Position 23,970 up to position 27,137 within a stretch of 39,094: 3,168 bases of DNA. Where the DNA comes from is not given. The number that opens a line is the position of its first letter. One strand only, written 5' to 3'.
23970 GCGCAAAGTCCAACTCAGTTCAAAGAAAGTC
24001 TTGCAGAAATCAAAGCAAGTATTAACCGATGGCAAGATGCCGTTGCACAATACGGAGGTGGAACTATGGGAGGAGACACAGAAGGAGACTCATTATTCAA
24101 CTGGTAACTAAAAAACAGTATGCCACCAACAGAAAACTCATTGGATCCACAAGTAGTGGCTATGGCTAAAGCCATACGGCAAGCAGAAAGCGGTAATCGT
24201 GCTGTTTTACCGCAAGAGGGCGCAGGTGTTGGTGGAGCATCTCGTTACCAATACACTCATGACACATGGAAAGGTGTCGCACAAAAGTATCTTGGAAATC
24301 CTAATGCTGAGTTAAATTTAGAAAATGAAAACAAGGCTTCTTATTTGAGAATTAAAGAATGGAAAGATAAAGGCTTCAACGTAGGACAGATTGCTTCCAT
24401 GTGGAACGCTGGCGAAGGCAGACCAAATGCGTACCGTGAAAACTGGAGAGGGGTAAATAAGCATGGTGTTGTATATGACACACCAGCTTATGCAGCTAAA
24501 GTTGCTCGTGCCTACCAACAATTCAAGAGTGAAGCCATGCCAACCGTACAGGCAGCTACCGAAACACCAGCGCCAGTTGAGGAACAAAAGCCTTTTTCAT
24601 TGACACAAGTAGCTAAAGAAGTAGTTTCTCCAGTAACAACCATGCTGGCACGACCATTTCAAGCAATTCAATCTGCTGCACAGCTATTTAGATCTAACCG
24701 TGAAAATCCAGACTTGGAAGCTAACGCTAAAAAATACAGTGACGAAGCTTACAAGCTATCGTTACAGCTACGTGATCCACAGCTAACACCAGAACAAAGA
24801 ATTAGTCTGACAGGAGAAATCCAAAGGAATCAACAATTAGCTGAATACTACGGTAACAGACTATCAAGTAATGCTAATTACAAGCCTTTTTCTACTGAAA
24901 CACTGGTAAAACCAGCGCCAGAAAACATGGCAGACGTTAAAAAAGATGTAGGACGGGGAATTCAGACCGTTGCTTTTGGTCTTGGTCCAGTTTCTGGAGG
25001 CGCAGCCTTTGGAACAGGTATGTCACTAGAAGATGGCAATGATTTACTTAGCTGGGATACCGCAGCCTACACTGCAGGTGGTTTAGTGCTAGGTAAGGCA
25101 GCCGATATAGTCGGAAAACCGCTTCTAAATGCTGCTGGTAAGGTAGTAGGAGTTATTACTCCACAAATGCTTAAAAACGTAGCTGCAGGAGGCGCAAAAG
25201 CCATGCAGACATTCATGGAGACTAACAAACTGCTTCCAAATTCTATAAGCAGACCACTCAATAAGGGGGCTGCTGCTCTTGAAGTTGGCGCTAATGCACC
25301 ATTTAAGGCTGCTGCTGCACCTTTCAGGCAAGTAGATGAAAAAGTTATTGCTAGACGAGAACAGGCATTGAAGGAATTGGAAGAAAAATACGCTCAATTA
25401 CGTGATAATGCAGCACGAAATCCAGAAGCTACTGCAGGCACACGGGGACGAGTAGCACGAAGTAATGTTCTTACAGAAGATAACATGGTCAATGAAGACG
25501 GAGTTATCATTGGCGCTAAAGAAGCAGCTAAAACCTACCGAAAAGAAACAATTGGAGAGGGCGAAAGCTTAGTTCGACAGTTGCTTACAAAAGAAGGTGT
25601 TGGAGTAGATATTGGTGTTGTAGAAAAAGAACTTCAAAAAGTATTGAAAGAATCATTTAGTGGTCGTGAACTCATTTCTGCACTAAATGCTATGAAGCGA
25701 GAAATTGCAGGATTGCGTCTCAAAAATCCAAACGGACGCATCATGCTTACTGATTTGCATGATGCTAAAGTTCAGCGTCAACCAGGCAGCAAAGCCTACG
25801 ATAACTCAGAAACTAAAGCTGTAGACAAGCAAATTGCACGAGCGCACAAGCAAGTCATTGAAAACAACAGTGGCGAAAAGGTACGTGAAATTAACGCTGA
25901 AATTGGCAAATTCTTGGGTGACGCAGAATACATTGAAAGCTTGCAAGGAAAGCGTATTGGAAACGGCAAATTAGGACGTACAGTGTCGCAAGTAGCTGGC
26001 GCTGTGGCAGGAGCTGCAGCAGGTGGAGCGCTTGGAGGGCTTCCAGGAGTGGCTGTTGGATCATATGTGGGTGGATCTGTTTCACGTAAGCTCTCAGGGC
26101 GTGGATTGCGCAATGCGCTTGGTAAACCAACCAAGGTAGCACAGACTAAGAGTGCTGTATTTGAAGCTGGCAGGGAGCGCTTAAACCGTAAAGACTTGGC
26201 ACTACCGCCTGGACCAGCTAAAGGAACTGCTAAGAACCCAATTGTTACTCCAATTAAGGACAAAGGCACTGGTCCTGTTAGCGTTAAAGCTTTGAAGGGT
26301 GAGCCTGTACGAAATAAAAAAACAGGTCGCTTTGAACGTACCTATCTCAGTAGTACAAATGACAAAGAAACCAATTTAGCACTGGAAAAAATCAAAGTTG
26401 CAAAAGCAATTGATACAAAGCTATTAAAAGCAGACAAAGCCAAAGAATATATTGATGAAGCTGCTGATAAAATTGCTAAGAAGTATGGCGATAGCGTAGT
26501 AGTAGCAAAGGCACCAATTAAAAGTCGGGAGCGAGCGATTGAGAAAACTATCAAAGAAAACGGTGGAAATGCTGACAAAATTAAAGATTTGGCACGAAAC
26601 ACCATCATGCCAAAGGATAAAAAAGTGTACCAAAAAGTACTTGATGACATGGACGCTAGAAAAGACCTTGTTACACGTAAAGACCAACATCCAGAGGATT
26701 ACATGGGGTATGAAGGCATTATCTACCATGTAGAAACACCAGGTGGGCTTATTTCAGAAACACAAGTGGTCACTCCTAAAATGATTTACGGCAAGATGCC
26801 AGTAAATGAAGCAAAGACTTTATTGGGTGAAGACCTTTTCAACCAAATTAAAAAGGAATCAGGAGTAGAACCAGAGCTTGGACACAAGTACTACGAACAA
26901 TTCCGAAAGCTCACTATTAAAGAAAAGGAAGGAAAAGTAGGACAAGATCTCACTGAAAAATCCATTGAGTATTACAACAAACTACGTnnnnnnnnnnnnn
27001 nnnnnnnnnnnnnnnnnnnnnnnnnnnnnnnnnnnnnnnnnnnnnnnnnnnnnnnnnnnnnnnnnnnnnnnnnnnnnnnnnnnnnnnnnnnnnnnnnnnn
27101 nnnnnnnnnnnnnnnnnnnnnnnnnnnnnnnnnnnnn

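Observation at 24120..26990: Virion transglycosylase protein carries a C-terminal RelA/SpoT-type synthetase (toxSAS-like) domain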

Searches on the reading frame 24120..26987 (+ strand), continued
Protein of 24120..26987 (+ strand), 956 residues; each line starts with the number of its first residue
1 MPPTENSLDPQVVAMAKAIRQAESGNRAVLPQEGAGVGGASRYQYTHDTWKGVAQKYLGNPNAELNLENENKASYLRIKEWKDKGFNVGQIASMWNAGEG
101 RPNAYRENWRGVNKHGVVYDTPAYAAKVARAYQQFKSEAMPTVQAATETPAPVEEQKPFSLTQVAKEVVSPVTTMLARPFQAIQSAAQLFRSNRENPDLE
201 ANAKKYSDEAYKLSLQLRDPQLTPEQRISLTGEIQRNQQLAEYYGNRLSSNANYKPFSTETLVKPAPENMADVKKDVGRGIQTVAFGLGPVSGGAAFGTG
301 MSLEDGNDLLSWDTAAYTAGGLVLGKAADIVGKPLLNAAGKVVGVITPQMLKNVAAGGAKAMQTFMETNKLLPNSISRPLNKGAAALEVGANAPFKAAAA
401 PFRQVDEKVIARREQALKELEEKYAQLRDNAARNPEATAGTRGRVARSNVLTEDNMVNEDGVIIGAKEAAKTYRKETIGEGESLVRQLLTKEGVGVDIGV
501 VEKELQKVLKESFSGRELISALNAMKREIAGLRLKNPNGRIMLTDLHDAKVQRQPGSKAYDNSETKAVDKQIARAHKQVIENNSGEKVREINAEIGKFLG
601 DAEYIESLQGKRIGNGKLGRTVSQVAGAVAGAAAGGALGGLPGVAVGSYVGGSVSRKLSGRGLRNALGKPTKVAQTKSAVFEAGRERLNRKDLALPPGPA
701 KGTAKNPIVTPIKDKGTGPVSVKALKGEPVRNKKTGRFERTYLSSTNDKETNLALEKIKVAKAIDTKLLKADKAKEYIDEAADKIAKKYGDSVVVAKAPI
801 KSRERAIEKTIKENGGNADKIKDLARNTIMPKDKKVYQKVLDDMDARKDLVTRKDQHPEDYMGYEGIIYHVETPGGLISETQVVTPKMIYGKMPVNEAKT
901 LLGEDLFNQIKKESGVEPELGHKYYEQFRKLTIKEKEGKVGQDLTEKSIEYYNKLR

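Call 76: predict_structure(alignment_id=A3)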
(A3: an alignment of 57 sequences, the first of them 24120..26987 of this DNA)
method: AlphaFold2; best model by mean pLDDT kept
length: 956 residues; sequences in the alignment: 57
mean_pLDDT: 68.5   pTM: 0.36
mean pLDDT of the five models: 68.5, 66.9, 64.8, 64.0, 61.1
residues with pLDDT >= 90: 185; 70-90: 376; 50-70: 90; < 50: 305
segments of 3 or more residues with pLDDT < 50: 1-5, 33-38, 142-194, 252-295, 302-363, 365-367, 369-401, 616-660, 694-731, 736-748
pLDDT, mean of each block of 10 residues (from residue 1): 59 94 77 51 85 92 88 95 94 90 88 76 92 82 39 31 29 28 32 57 90 90 90 91 77 33 31 43 38 47 42 37 32 35 39 39 47 39 40 42 68 82 78 80 84 75 82 79 85 87 91 88 89 87 90 75 77 90 86 85 85 56 43 39 41 43 63 74 82 48 37 36 38 51 42 64 72 78 90 83 67 70 77 90 90 82 88 80 92 90 91 92 89 87 92 90
secondary structure, 60 per line:
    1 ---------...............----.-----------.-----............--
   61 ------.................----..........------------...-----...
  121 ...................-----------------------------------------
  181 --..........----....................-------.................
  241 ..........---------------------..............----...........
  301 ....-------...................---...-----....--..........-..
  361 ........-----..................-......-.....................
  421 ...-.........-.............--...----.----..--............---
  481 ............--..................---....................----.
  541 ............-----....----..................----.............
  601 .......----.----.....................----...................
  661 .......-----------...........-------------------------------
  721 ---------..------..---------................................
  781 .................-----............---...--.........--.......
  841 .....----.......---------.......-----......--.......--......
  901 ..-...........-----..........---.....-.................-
elements in order (helices of 4 or more, strands of 3 or more residues): H10-24 H47-58 H67-83 H88-97 E110-112 E118-120 H121-139 H183-192 H197-216 H224-250 H272-285 H290-304 H312-330 E334-336 E342-345 H348-357 H359-368 H374-391 H393-398 H400-423 H425-433 H435-447 H466-477 H481-492 E495-497 H498-512 H516-535 E540-542 H543-552 H558-561 H566-583 H588-607 H617-637 H642-667 H679-689 H749-792 E793-797 H803-814 E823-831 H834-845 E850-856 E866-872 E878-883 H886-892 H895-902 H904-914 H920-929 H933-937 H939-955

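Call 79: fold_search(model_id=the predicted structure, library=pdb)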
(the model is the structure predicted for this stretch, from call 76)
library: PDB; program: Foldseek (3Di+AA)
matches with E <= 10: 195; with E <= 0.001: 12
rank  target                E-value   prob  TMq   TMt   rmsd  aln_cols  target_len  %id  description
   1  6ox6_A                9.9e-10  1.00  0.18  0.79   3.1       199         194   38  Crystal structure of the complex between the Type VI effector Tas1 and its immunity protein (released 2019-09-18)
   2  5ded_B                2.5e-04  1.00  0.13  0.53   5.9       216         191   18  Crystal structure of the small alarmone synthethase 1 from Bacillus subtilis bound to its product pppGpp (released 2015-10-28)
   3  5ded_G                3.9e-04  1.00  0.14  0.57   5.5       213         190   19  Crystal structure of the small alarmone synthethase 1 from Bacillus subtilis bound to its product pppGpp (released 2015-10-28)
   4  5dec_B                4.1e-04  1.00  0.12  0.47   9.3       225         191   17  Crystal structure of the small alarmone synthetase 1 from Bacillus subtilis (released 2015-10-28)
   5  5ded_F                4.5e-04  1.00  0.10  0.41  11.1       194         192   18  Crystal structure of the small alarmone synthethase 1 from Bacillus subtilis bound to its product pppGpp (released 2015-10-28)
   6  3l9d_A                4.9e-04  1.00  0.12  0.47  13.2       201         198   18  The Crystal Structure of smu.1046c from Streptococcus mutans UA159 (released 2011-01-12)
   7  5dec_D                5.1e-04  1.00  0.12  0.44   9.4       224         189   17  Crystal structure of the small alarmone synthetase 1 from Bacillus subtilis (released 2015-10-28)
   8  5ded_D                5.6e-04  1.00  0.11  0.45   5.5       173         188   18  Crystal structure of the small alarmone synthethase 1 from Bacillus subtilis bound to its product pppGpp (released 2015-10-28)
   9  5ded_E                5.6e-04  1.00  0.12  0.45   9.1       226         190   16  Crystal structure of the small alarmone synthethase 1 from Bacillus subtilis bound to its product pppGpp (released 2015-10-28)
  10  5ded_C                5.9e-04  1.00  0.12  0.49   7.2       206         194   19  Crystal structure of the small alarmone synthethase 1 from Bacillus subtilis bound to its product pppGpp (released 2015-10-28)
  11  5dec_A                8.7e-04  1.00  0.10  0.43  11.0       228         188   19  Crystal structure of the small alarmone synthetase 1 from Bacillus subtilis (released 2015-10-28)
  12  3l9d_B                9.6e-04  1.00  0.11  0.46   7.0       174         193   20  The Crystal Structure of smu.1046c from Streptococcus mutans UA159 (released 2011-01-12)
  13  5ded_H                1.1e-03  1.00  0.11  0.45   9.9       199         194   17  Crystal structure of the small alarmone synthethase 1 from Bacillus subtilis bound to its product pppGpp (released 2015-10-28)
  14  5ded_A                1.3e-03  1.00  0.11  0.44  11.5       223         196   16  Crystal structure of the small alarmone synthethase 1 from Bacillus subtilis bound to its product pppGpp (released 2015-10-28)
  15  2be3_A                1.6e-03  1.00  0.10  0.40  15.4       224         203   18  Structure of a GTP Pyrophosphokinase Family Protein from Streptococcus pneumoniae (released 2005-12-06)
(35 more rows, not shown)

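Call 80: fold_search(model_id=the predicted structure, library=viral)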
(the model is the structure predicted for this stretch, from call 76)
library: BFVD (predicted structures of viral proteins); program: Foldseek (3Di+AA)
matches with E <= 10: 277; with E <= 0.001: 8
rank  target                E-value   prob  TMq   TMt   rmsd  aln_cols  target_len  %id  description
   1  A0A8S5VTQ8            3.7e-10  1.00  0.19  0.73   6.2       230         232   28  (no name in the UniProt tables at hand)
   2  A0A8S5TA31            3.1e-09  1.00  0.20  0.84   3.1       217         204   28  Tas1 [Siphoviridae sp. ctprd3]
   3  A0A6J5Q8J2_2          7.6e-07  1.00  0.17  0.15  36.7      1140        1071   12  RelA/SpoT [uncultured Caudovirales phage]
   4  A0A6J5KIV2            2.2e-06  1.00  0.15  0.13  37.4      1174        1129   12  DdrB-like domain-containing protein [uncultured Caudovirales phage]
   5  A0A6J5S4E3            2.0e-05  1.00  0.15  0.30  27.1       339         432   15  RelA/SpoT [uncultured Caudovirales phage]
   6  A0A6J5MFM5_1          9.6e-05  1.00  0.16  0.16   6.6       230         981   20  ART-PolyVal-like domain-containing protein [uncultured Caudovirales phage]
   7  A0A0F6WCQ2            1.8e-04  1.00  0.15  0.52   7.7       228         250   18  RelA/SpoT family protein [Sinorhizobium phage phiN3]
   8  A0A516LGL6            3.8e-04  0.98  0.14  0.10  37.4       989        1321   13  (no name in the UniProt tables at hand)
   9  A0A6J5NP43            1.6e-03  0.91  0.16  0.14  37.8      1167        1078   13  Uncharacterized protein [uncultured Caudovirales phage]
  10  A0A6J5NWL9            2.0e-03  0.23  0.06  0.04  43.8       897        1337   12  Large polyvalent protein associated domain-containing protein [uncultured Caudovirales phage]
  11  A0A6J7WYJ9            3.0e-03  0.84  0.10  0.16  34.8       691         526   14  Uncharacterized protein [uncultured Caudovirales phage]
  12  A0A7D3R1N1            4.7e-03  1.00  0.14  0.65   4.2       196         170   12  Nucleotidyltransferase relA/spot protein [Fadolivirus FV1/VV64]
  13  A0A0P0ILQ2            4.9e-03  1.00  0.10  0.19  31.1       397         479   12  Internal (Core) protein [Pbunalikevirus phiFenriz]
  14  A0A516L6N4            1.0e-02  0.72  0.17  0.15  29.5      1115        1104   12  (no name in the UniProt tables at hand)
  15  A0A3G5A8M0            1.6e-02  1.00  0.13  0.17   7.9       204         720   14  Glycosyltransferase [Hyperionvirus sp.]
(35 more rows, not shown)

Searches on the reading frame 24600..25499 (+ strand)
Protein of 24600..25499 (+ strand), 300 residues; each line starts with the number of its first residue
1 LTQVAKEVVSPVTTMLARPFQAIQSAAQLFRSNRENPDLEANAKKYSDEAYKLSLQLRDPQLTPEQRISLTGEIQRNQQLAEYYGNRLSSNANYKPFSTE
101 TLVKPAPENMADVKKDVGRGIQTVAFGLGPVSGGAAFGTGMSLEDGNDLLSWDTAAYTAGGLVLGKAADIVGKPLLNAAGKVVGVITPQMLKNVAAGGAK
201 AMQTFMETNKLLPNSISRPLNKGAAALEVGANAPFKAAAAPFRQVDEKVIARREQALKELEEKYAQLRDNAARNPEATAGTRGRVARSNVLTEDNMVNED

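Call 35: search_protein_families(library=pfam, proteins=[window:24600-25499:+], max_evalue=10)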
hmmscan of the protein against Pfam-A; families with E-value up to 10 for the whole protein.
window:24600-25499:+ (300 aa): 1 family
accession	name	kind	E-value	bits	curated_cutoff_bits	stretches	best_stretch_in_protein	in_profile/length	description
PF15188.11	CCDC-167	-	0.042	14.6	27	1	38-89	8-59/84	Coiled-coil domain-containing protein 167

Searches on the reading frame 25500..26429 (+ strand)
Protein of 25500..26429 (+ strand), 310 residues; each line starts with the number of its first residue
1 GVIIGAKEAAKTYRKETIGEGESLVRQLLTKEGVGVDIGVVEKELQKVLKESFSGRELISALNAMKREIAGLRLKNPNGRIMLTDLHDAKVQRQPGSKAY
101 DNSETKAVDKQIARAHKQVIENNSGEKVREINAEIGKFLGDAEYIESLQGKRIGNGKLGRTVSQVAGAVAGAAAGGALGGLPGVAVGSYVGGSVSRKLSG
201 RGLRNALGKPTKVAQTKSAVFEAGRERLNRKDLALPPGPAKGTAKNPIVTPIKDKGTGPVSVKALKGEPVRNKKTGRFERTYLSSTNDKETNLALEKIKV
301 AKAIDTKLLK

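Call 35: search_protein_families(library=pfam, proteins=[window:25500-26429:+], max_evalue=10)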
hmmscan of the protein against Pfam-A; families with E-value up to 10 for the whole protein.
window:25500-26429:+ (310 aa): 5 families
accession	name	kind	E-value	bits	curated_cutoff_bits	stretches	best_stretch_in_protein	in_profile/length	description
PF09599.15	IpaC_SipC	-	0.011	15.8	25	1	72-174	189-280/334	Salmonella-Shigella invasin protein C (IpaC_SipC)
PF20721.2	C19orf12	-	0.52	10.5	30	1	147-193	28-74/163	C19orf12-like protein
PF13441.11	Gly-zipper_YMGG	-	1.2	9.3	28.9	1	165-192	8-36/45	YMGG-like Gly-zipper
PF21724.2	DUF6861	-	2.6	7.9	28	1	162-197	49-83/194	Family of unknown function (DUF6861)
PF10439.15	Bacteriocin_IIc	-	4.3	7.8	27.1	1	164-194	28-59/59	Bacteriocin class II with double-glycine leader peptide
